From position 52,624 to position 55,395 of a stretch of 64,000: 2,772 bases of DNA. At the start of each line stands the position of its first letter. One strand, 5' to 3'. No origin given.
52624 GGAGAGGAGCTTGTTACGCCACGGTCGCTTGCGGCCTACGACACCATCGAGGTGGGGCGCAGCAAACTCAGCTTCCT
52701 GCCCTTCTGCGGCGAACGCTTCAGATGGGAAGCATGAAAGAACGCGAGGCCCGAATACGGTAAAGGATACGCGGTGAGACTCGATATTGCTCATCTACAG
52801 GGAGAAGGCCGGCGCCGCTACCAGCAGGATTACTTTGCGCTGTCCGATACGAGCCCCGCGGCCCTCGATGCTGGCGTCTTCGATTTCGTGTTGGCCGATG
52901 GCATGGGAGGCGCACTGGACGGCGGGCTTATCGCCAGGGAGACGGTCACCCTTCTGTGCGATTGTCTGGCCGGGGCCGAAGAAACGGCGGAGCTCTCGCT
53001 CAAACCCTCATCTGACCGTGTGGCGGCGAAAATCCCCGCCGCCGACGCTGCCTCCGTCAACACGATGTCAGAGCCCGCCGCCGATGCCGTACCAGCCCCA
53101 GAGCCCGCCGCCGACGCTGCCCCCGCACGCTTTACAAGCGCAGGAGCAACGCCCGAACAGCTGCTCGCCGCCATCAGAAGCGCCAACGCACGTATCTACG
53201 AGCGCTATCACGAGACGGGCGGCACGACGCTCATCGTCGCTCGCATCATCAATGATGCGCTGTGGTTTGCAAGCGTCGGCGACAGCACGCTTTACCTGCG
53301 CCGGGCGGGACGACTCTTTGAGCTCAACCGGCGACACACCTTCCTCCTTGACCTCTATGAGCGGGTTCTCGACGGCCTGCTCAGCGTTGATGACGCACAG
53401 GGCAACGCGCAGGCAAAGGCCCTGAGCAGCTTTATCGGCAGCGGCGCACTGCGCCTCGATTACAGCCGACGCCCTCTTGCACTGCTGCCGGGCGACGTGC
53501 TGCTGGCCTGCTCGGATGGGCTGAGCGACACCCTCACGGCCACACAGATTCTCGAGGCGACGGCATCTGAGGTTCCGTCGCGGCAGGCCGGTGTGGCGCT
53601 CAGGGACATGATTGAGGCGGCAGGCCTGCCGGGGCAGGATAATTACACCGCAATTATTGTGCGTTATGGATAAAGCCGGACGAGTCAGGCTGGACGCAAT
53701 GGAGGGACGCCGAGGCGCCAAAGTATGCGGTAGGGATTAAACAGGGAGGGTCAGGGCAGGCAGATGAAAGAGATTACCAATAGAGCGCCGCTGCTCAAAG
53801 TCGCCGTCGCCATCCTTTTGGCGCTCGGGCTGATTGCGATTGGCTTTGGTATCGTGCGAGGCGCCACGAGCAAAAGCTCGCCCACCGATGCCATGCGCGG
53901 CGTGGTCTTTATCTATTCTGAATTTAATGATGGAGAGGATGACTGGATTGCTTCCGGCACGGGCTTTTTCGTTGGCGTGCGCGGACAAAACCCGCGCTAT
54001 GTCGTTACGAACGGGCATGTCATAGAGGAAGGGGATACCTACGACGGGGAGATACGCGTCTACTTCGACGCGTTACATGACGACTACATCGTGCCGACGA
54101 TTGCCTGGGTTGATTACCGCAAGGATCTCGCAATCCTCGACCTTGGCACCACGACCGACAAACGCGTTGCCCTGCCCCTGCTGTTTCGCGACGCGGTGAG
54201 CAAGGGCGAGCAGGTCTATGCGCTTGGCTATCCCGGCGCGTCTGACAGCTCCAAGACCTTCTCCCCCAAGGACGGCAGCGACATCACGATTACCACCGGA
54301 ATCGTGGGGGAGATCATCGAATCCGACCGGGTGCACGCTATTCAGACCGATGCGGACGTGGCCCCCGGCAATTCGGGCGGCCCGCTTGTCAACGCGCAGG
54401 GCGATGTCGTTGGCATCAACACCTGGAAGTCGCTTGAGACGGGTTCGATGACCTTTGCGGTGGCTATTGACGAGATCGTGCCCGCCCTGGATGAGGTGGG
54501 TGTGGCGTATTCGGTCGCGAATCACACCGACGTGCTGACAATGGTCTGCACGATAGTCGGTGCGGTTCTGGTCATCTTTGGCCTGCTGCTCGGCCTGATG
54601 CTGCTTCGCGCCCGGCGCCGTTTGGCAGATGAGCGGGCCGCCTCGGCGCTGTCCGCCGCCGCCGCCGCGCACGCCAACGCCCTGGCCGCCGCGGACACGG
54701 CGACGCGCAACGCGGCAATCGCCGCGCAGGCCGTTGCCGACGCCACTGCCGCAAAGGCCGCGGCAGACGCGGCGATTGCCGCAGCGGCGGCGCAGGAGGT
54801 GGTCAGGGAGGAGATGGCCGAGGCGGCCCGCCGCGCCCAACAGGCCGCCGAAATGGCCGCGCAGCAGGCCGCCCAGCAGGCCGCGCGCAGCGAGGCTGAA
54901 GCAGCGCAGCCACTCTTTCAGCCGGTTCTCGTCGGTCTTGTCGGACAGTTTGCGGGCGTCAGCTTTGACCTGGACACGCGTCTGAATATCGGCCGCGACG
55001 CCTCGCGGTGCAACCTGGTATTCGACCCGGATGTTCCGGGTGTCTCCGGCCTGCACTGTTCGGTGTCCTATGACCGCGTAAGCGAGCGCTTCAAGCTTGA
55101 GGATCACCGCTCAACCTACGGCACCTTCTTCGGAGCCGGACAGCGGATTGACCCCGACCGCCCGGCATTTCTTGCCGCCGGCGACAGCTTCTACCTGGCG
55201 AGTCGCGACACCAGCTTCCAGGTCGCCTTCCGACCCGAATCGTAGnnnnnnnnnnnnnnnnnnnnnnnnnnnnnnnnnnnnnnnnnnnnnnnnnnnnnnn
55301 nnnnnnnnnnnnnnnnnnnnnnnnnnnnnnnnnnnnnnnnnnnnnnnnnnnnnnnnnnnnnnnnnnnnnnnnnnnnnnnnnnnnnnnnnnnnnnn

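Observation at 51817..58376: Five-gene Thr-phosphorylation module: Zn-ribbon-FHA, PP2C, trypsin-TM-FHA, degenerate PP2C, Zn-ribbon Ser/Thr kinase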

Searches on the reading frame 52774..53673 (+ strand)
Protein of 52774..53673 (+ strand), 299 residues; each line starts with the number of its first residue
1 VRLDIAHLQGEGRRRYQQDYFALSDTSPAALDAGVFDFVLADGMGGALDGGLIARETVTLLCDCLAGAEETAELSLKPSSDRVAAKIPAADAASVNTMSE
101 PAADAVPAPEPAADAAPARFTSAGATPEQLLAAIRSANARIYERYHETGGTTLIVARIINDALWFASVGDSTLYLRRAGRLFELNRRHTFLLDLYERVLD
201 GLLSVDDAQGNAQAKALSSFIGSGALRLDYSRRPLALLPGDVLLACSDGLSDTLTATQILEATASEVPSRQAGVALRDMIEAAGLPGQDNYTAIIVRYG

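Call 4: search_protein_families(library=pfam, proteins=[window:52774-53673:+], max_evalue=0.1)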
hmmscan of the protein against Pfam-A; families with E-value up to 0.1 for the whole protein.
window:52774-53673:+ (299 aa): 3 families
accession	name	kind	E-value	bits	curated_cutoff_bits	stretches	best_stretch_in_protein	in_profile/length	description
PF13672.11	PP2C_2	-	7.7e-08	32.6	24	1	17-256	12-180/209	Protein phosphatase 2C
PF07228.17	SpoIIE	-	2.6e-06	28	25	1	226-297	110-190/192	Stage II sporulation protein E (SpoIIE)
PF00481.26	PP2C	-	0.0002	21.6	20.3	1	137-189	87-141/255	Protein phosphatase 2C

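Call 5: search_protein_families(library=ncbifam, proteins=[window:52774-53673:+], max_evalue=0.1)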
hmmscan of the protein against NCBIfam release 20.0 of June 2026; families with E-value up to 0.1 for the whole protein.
window:52774-53673:+ (299 aa): 2 families
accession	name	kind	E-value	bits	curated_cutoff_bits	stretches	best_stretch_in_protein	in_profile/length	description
NF033484.1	Stp1_PP2C_phos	equivalog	4e-23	82.1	230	2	126-296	62-231/232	Stp1/IreP family PP2C-type Ser/Thr phosphatase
NF011149.0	PRK14559.1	equivalog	3e-06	26.3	374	1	127-175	452-507/642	serine/threonine phosphatase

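Call 30: search_protein_families(library=padloc, proteins=[window:52774-53673:+], max_evalue=0.01)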
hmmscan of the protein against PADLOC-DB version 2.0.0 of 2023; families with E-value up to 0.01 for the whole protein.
window:52774-53673:+ (299 aa): 0 families

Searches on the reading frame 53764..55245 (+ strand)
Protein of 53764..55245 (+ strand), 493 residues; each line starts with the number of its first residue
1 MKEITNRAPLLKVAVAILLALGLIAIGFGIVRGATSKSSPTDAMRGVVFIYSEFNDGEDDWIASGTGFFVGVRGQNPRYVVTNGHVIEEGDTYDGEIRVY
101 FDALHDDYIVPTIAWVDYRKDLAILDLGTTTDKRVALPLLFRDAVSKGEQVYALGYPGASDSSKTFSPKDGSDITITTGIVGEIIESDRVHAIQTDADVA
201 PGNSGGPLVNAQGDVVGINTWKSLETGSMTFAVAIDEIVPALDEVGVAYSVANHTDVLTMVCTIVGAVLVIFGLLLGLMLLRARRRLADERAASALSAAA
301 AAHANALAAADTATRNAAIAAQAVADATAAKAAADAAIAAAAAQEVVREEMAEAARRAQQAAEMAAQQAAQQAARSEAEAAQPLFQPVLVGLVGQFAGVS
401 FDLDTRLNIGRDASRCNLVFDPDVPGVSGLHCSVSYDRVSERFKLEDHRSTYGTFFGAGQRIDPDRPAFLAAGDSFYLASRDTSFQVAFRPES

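Call 4: search_protein_families(library=pfam, proteins=[window:53764-55245:+], max_evalue=0.1)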
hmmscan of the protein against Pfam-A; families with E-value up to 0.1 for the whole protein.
window:53764-55245:+ (493 aa): 4 families
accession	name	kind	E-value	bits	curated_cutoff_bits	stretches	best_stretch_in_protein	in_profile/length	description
PF13365.12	Trypsin_2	-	1.4e-23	84.7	27.6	1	65-218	1-144/144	Trypsin-like peptidase domain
PF00089.32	Trypsin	-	8.7e-12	45.8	20.6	1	76-235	33-213/220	Trypsin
PF00498.31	FHA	-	6.3e-10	39.8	20.7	1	408-478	2-66/67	FHA domain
PF10459.15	Peptidase_S46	-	0.014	14.5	22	1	195-220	626-651/698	Peptidase S46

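Call 5: search_protein_families(library=ncbifam, proteins=[window:53764-55245:+], max_evalue=0.1)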
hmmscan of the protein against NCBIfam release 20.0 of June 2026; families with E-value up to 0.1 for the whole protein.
window:53764-55245:+ (493 aa): 15 families
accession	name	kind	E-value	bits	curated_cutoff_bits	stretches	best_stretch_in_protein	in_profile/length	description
NF047968.1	SerProtHtrA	equivalog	1.8e-22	80.2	470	1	58-245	82-256/357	serine protease HtrA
TIGR02037.1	degP_htrA_DO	subfamily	6.2e-22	78.1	416.2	1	62-238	59-220/434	Do family serine endopeptidase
NF041521.1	HhoA_HhoB_HtrA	equivalog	4.5e-19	68.9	450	1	64-238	58-216/335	HhoA/HhoB/HtrA family serine endopeptidase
NF033740.0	MarP_fam_protase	equivalog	3.4e-16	59.3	250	1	63-246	211-378/390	MarP family serine protease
NF050055.1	SerProtHtrAMycob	equivalog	6e-14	51.8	800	1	64-240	228-401/502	serine protease HtrA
NF053637.1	SerProtHtrAspr2045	equivalog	1.3e-13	50.6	650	1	52-229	91-261/394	serine protease HtrA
TIGR02038.1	protease_degS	equivalog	5.1e-13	48.9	422.95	1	46-228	57-223/351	outer membrane-stress sensor serine endopeptidase DegS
NF008147.1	PRK10898.1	equivalog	2.6e-12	46.5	408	1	43-221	54-217/352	outer membrane-stress sensor serine endopeptidase DegS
NF008189.1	PRK10942.1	equivalog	6.9e-10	38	720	1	62-221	112-254/477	serine endoprotease DegP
NF040960.1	MamE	equivalog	1.4e-09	37.1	800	1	71-236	126-284/659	magnetosome formation protease MamE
NF007526.1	PRK10139.1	equivalog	1.7e-08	33.6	756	1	77-224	102-235/456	serine endoprotease DegQ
NF049868.1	FhaB_Rv0019c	equivalog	6.1e-08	32.9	125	1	343-463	23-138/158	FHA domain-containing protein FhaB/FipA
NF040961.1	MamO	equivalog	5.5e-07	28.3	800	1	58-358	97-336/648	magnetosome protein MamO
NF005844.0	PRK07764.1-3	equivalog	0.017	13.9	964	1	297-383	380-467/841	DNA polymerase III subunit gamma and tau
NF033761.1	gliding_GltJ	equivalog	0.031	13.4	450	1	259-381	371-493/671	adventurous gliding motility protein GltJ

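Call 10: find_encoding_contigs(protein=window:53764-55245:+, flank=10000, max_places=10)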
Protein window:53764-55245:+ (493 aa): no gene with exactly this product is on record in the collection.

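Call 11: find_homologous_proteins(query=window:53764-55245:+, max_evalue=0.00001)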
Query window:53764-55245:+ (493 aa): 700 proteins with E <= 0.00001 among 8000 candidates; the best 120 are listed.
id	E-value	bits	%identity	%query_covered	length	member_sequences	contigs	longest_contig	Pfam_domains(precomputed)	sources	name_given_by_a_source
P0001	0.0e+0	1062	100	100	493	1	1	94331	PF13365.13,PF00498.32,PF00089.33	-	-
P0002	5.5e-191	654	70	54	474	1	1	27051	PF13365.13,PF00498.32,PF00089.33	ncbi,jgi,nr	ncbi:MAG: trypsin-like peptidase domain-containing protein [Coriobacteriales bacterium]|jgi:S1-C sub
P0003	2.5e-77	279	30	99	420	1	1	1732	PF13365.13,PF00498.32,PF00089.33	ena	-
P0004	1.5e-71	260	33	93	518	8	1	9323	PF13365.13,PF00498.32,PF00089.33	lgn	-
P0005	3.7e-62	229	34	54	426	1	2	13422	PF13365.13,PF00498.32,PF00089.33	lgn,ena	-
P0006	5.4e-62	228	38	43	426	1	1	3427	PF13365.13,PF00498.32,PF00089.33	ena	-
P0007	1.1e-61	227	40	43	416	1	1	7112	PF13365.13,PF00498.32,PF00089.33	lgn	-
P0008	2.1e-61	226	38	50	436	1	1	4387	PF13365.13,PF00498.32,PF16697.11,PF00089.33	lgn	-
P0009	2.8e-60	223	33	94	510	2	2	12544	PF13365.13,PF00498.32,PF00089.33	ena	-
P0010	7.6e-59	218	34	48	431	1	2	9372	PF13365.13,PF00498.32,PF16697.11,PF00089.33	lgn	-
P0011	6.7e-58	215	41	46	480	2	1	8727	PF13365.13,PF00498.32,PF16697.11,PF00089.33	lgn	-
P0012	1.1e-57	214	33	66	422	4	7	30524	PF13365.13,PF00498.32,PF16697.11,PF00089.33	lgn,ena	-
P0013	1.4e-57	214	34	43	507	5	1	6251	PF13365.13,PF00498.32,PF16697.11,PF00089.33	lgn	-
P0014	9.7e-57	211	38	41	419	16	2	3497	PF13365.13,PF00498.32,PF16697.11,PF00089.33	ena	-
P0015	1.4e-54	204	35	51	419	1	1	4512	PF13365.13,PF00498.32,PF00089.33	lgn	-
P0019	5.4e-53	199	31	96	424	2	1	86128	PF13365.13,PF00498.32,PF16697.11,PF00089.33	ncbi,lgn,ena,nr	ncbi:MAG: trypsin-like peptidase domain-containing protein [Lachnospiraceae bacterium]|nr:trypsin-li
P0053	1.8e-47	181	28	97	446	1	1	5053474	PF13365.13,PF00498.32,PF00089.33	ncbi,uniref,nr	ncbi:trypsin-like peptidase domain-containing protein [Clostridium fungisolvens]|uniref:FHA domain-c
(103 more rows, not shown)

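Call 12: find_encoding_contigs(protein=P0002, flank=8000, max_places=2)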
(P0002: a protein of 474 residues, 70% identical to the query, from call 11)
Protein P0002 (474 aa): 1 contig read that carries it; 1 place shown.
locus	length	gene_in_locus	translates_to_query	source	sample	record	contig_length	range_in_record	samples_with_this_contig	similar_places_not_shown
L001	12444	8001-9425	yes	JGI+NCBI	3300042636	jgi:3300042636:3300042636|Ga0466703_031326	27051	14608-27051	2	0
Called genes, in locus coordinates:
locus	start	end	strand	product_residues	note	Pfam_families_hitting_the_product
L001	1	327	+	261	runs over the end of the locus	PF00142:Fer4_NifH, PF01656:CbiA, PF02374:ArsA_ATPase (weak), PF06564:CBP_BcsQ (faint), PF09140:MipZ, PF10609:ParA, PF13614:AAA_31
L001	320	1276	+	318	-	PF02195:ParB_N, PF17762:HTH_ParB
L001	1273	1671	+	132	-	-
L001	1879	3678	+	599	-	-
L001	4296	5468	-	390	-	PF07690:MFS_1, PF00083:Sugar_tr, PF13347:MFS_2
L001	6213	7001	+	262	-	PF16697:Yop-YscD_cpl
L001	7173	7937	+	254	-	PF13672:PP2C_2, PF07228:SpoIIE (faint), PF00481:PP2C (faint)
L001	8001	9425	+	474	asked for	PF00089:Trypsin, PF13365:Trypsin_2, PF00498:FHA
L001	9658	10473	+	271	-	-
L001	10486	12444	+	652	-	PF00069:Pkinase, PF07714:PK_Tyr_Ser-Thr, PF03109:ABC1 (weak)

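Call 13: find_encoding_contigs(protein=P0053, flank=8000, max_places=2)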
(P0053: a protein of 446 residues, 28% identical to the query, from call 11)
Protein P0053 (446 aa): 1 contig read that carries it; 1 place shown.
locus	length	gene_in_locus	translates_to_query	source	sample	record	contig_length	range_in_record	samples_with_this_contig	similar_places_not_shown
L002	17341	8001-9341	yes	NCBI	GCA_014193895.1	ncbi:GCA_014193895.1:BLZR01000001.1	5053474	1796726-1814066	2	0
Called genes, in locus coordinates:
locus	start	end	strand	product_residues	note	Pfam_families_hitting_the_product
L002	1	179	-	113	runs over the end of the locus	PF18218:Spa1_C (faint)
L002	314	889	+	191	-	-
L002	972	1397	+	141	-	-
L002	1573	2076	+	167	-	PF13238:AAA_18 (weak), PF13671:AAA_33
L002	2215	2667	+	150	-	-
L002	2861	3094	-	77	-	-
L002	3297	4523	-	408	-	PF00083:Sugar_tr, PF07690:MFS_1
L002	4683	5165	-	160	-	PF01047:MarR, PF12802:MarR_2 (weak), PF13463:HTH_27, PF13601:HTH_34 (faint)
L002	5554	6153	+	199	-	PF16697:Yop-YscD_cpl, PF00498:FHA (weak)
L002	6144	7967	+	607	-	PF00481:PP2C, PF13672:PP2C_2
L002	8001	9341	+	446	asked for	PF00089:Trypsin, PF13365:Trypsin_2, PF00498:FHA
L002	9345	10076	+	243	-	PF13672:PP2C_2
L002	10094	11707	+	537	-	PF00092:VWA, PF13519:VWA_2, PF16697:Yop-YscD_cpl, PF00498:FHA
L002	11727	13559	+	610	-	PF00069:Pkinase, PF03109:ABC1, PF07714:PK_Tyr_Ser-Thr, PF06271:RDD, PF00498:FHA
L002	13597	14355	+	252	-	PF06271:RDD, PF00498:FHA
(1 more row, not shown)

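Call 14: find_encoding_contigs(protein=P0019, flank=8000, max_places=2)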
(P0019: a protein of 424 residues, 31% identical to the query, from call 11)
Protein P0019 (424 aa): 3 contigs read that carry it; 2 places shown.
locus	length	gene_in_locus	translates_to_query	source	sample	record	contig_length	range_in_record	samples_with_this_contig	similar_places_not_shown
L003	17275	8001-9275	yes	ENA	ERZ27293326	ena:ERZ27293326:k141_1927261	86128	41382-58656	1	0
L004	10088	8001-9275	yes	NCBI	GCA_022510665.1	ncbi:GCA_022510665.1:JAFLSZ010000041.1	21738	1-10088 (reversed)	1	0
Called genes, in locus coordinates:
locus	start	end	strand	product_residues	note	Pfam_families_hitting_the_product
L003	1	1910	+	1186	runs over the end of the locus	PF02463:SMC_N, PF13175:AAA_15, PF13304:AAA_21 (weak), PF13476:AAA_23, PF13555:AAA_29 (weak), PF06470:SMC_hinge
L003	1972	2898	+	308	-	PF02881:SRP54_N, PF25199:nSTAND_NTPase5 (weak), PF13604:AAA_30 (weak), PF00448:SRP54, PF13401:AAA_22 (weak), PF01656:CbiA (faint)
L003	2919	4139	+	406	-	PF00291:PALP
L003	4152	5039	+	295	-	PF03668:RapZ-like_N, PF22740:PapZ_C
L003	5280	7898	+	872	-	PF00069:Pkinase, PF07714:PK_Tyr_Ser-Thr, PF03109:ABC1 (weak)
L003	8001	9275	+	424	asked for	PF00089:Trypsin, PF13365:Trypsin_2, PF16697:Yop-YscD_cpl, PF00498:FHA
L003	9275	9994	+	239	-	PF13672:PP2C_2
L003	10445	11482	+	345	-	PF00154:RecA_N, PF06745:ATPase (faint), PF08423:Rad51 (weak), PF21096:RecA_C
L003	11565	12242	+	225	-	PF04361:DUF494 (faint), PF21982:RecX_HTH1, PF21981:RecX_HTH3 (weak)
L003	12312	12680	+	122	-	PF07411:DUF1508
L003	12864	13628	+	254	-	PF02146:SIR2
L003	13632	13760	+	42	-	-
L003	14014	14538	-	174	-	PF00160:Pro_isomerase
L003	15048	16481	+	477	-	PF01039:Carboxyl_trans, PF03255:ACCA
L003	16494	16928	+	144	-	PF04277:OAD_gamma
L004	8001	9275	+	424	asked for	PF00089:Trypsin, PF13365:Trypsin_2, PF16697:Yop-YscD_cpl, PF00498:FHA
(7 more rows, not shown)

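Call 22: find_related_loci(query=A1, collection=genome_contigs, flank=10000)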
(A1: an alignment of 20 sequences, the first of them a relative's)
Query A1 (493 aa) in genome_contigs; peptide patterns used: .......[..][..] (x = any residue, [..] = any of these).
600 stretches matched a pattern (row limit reached: there are more); 592 encode a relative of the query (tblastn E <= 1e-3); the best 80 are kept; 80 distinct loci.
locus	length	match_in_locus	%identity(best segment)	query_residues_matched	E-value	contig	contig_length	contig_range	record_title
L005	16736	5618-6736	40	42-487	3e-34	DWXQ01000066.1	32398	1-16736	MAG TPA_asm: Candidatus Oscillibacter avistercoris isolate CHK176-14096 CHK176__C77032_L32398_SAMEA5754820, whole genome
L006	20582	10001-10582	33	55-261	4e-21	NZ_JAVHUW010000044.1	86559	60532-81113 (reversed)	Candidatus Desulfosporosinus nitrosoreducens strain PR k141_4694, whole genome shotgun sequence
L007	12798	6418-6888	36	65-238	6e-18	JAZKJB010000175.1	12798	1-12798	MAG: Bdellovibrionota bacterium isolate ADI_DC_SW_02_SPN_11032020-bin079_1 DCSW02SPN_B079_1_000000000175, whole genome s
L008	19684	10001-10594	32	55-253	2e-17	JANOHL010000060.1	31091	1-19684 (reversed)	MAG: Sphingomonadales bacterium isolate SOY_63_metabat_468 SOY_63_k141_82227, whole genome shotgun sequence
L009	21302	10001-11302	32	16-487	2e-17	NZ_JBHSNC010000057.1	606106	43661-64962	Cohnella yongneupensis strain KACC 11768 platanus_K_default_57, whole genome shotgun sequence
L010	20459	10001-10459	39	63-230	1e-17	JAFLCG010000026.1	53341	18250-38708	MAG: Anaerolineae bacterium isolate UWPOB_ANAER4 gnl_X_IEOCAAEP_26, whole genome shotgun sequence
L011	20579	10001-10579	33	42-235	1e-17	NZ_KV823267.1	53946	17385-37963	Brevibacterium sp. HMSC07C04 Scaffold47, whole genome shotgun sequence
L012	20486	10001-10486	33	65-237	2e-17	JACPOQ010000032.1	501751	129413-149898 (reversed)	MAG: Chloroflexi bacterium isolate NC_groundwater_605_Pr5_B-0.1um_68_33 alan_book_18_scaffold_268124, whole genome shotg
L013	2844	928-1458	34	63-245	8e-17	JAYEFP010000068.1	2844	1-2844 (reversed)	MAG: Candidatus Bipolaricaulota bacterium isolate MAG269 MAG269_68, whole genome shotgun sequence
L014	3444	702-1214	32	63-245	2e-16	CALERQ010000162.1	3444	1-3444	MAG TPA_asm: uncultured Clostridia bacterium isolate SRR1747065_bin.8_CONCOCT_v1.1_MAG genome assembly, contig: ERZ80829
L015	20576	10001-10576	31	35-251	3e-16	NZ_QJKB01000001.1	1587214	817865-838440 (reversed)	Undibacterium pigrum strain DSM 19792 Ga0244539_101, whole genome shotgun sequence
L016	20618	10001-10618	30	45-256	4e-16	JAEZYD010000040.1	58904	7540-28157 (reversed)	MAG: Proteobacteria bacterium isolate OH_PFB_223 k127_112141, whole genome shotgun sequence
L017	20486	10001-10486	38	63-237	4e-16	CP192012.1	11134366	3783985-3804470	Actinoplanes sp. CA-054009 chromosome, complete genome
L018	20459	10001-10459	35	65-236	6e-16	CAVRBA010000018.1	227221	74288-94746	MAG: uncultured delta proteobacterium isolate MFD03551.bin.2.4 genome assembly, contig: contig_30392, whole genome shotg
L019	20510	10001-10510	36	64-242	7e-16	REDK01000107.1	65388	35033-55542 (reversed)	MAG: Chromatiaceae bacterium isolate GEM2.Bin25 NODE_270_length_65388_cov_10.0766, whole genome shotgun sequence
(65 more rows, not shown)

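Call 30: search_protein_families(library=padloc, proteins=[window:53764-55245:+], max_evalue=0.01)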
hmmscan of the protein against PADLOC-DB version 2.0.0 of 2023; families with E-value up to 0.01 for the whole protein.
window:53764-55245:+ (493 aa): 5 families
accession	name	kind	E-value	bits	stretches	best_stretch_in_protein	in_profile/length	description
PDLC02959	RT-Protease_XI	-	4.7e-18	63.4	1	39-239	331-505/510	single gene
PDLC02960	RT-Protease_XI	-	1.2e-17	62.1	1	39-239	329-501/506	single gene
PDLC03855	LmuA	-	1.4e-09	35.8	1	63-217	15-165/425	-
PDLC04593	PDC-M35A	-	2e-05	22.5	1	64-219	22-178/216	-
PDLC05022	PDC-S45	-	0.0008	16.4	1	61-92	35-69/293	-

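Call 53: search_solved_structures(query=window:53764-55245:+, max_evalue=0.001, show_alignments=0)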
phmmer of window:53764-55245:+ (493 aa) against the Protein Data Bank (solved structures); distinct sequences matched with E-value up to 0.001: 104 (the best 60 are shown).
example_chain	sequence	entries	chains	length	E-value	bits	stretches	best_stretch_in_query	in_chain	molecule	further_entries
4ri0_A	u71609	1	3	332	1.4e-13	53.9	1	59-244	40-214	Serine protease HTRA3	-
7w24_A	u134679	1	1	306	5.7e-13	51.9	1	64-238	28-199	Probable serine protease HtrA1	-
5to1_A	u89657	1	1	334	7.5e-13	51.5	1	57-238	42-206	Serine protease HTRA2, mitochondrial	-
9zqg_A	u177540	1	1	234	1e-12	51.1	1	52-241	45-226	Periplasmic serine protease DO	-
5fht_A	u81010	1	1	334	1.4e-12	50.6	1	57-238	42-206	Serine protease HTRA2, mitochondrial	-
7w23_A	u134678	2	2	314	2e-12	50.1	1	64-238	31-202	Probable serine protease HtrA1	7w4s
7vge_A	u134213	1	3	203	2.6e-12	49.7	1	57-238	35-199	Serine protease HTRA2, mitochondrial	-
5tny_A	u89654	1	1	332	2.6e-12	49.7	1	57-238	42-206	Serine protease HTRA2, mitochondrial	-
5m3n_A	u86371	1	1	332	2.6e-12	49.7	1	57-238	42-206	Serine protease HTRA2, mitochondrial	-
5tnz_A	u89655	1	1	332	2.7e-12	49.7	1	57-238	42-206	Serine protease HTRA2, mitochondrial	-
9zpq_A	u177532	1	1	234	2.7e-12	49.7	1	52-241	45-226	Periplasmic serine protease DO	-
7vyz_A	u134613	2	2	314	2.7e-12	49.7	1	64-238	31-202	Probable serine protease HtrA1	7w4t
5m3o_A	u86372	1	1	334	2.7e-12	49.7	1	57-238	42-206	Serine protease HTRA2, mitochondrial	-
7vge_D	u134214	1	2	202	2.9e-12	49.6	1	57-237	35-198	Serine protease HTRA2, mitochondrial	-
7vge_E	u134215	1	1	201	3e-12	49.5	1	57-237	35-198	Serine protease HTRA2, mitochondrial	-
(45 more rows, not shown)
